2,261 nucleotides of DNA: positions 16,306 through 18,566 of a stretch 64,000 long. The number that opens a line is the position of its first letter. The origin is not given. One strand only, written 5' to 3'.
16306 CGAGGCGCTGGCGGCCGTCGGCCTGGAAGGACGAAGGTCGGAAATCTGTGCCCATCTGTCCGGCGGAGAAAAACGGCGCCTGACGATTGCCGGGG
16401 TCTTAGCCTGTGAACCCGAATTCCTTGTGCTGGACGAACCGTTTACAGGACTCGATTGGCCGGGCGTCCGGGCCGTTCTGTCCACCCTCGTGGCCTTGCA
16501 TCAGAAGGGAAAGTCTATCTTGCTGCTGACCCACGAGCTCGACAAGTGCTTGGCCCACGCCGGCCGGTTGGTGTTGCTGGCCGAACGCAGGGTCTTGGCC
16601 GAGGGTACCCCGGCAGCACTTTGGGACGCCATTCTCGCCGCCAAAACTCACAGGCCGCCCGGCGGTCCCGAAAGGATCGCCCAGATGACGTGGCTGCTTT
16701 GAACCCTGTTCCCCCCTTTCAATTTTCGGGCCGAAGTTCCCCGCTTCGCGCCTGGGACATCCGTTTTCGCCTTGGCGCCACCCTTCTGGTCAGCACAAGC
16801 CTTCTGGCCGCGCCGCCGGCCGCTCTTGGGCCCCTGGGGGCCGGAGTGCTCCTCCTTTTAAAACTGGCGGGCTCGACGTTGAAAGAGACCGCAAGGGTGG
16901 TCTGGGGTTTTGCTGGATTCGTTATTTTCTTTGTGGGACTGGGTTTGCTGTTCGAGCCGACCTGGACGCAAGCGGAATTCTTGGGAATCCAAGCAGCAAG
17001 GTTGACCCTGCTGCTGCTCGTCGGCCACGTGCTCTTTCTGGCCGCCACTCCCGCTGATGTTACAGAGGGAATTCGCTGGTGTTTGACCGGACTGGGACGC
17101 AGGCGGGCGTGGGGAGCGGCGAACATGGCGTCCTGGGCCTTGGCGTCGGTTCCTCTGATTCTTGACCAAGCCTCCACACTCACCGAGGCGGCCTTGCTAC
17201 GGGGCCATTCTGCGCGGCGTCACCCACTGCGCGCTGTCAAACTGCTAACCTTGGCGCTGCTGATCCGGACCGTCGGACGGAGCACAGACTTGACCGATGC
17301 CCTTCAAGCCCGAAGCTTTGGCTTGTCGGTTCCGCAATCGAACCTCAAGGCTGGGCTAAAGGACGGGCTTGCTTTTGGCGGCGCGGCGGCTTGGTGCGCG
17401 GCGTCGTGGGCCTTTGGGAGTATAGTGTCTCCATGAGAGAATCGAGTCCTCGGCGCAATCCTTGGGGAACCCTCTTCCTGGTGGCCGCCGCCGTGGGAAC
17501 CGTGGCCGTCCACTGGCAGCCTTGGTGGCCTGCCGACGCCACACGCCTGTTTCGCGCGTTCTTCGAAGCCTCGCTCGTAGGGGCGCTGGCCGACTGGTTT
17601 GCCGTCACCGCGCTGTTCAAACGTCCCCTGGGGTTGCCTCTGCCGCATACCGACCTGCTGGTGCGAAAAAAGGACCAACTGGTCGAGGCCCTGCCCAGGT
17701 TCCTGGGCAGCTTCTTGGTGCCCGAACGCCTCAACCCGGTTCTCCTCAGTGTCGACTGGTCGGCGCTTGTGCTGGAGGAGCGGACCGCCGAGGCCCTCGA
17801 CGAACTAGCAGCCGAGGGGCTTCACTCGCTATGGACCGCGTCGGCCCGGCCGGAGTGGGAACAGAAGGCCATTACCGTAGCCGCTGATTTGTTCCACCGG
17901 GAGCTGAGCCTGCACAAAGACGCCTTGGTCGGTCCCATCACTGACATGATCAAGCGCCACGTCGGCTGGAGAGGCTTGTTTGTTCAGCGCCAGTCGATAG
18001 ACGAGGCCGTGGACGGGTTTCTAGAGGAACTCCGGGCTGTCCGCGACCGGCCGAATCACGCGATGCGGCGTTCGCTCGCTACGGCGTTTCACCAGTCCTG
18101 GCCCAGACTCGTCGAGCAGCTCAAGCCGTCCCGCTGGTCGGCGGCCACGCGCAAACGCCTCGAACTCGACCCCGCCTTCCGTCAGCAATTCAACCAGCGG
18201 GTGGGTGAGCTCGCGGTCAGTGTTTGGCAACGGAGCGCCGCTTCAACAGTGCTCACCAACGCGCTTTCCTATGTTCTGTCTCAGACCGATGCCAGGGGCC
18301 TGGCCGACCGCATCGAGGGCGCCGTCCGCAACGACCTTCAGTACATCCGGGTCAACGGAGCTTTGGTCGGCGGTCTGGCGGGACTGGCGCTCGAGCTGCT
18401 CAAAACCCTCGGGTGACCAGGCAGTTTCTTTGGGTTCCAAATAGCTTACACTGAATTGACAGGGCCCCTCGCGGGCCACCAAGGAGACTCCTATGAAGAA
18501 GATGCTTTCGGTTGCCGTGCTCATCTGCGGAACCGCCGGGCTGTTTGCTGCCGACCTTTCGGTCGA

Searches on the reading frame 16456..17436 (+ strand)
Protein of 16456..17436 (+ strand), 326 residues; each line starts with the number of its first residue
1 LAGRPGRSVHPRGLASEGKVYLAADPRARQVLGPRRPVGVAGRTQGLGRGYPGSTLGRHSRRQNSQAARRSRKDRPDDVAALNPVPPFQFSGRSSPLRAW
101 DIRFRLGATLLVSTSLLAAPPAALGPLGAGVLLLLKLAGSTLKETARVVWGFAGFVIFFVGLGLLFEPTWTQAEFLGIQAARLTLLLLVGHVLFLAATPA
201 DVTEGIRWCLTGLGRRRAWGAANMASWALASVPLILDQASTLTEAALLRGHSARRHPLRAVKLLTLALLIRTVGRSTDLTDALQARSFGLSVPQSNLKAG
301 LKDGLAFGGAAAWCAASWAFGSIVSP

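Call 25: search_protein_families(library=pfam, max_evalue=0.00001, proteins=[window:16456-17436:+])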
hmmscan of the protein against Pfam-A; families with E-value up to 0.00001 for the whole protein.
window:16456-17436:+ (326 aa): 1 family
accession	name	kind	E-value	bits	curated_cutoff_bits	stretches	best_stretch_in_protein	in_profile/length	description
PF02361.21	CbiQ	-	3.2e-07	30.7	25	1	111-290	20-210/216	Cobalt transport protein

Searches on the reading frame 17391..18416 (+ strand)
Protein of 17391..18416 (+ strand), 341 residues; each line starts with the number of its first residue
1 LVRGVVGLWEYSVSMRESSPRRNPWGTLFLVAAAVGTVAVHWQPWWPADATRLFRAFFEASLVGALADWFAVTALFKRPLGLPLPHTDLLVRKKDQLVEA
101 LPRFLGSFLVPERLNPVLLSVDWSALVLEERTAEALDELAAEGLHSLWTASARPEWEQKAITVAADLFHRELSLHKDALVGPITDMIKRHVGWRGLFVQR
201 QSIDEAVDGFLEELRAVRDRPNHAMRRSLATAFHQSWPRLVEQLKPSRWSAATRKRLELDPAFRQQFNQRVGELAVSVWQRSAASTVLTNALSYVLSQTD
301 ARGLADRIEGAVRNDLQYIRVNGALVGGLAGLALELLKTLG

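Call 25: search_protein_families(library=pfam, max_evalue=0.00001, proteins=[window:17391-18416:+])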
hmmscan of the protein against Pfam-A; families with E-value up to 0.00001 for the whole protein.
window:17391-18416:+ (341 aa): 1 family
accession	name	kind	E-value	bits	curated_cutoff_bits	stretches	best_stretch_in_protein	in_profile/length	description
PF04286.17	DUF445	-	3.4e-41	142.8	33.8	2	59-144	2-89/368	Protein of unknown function (DUF445)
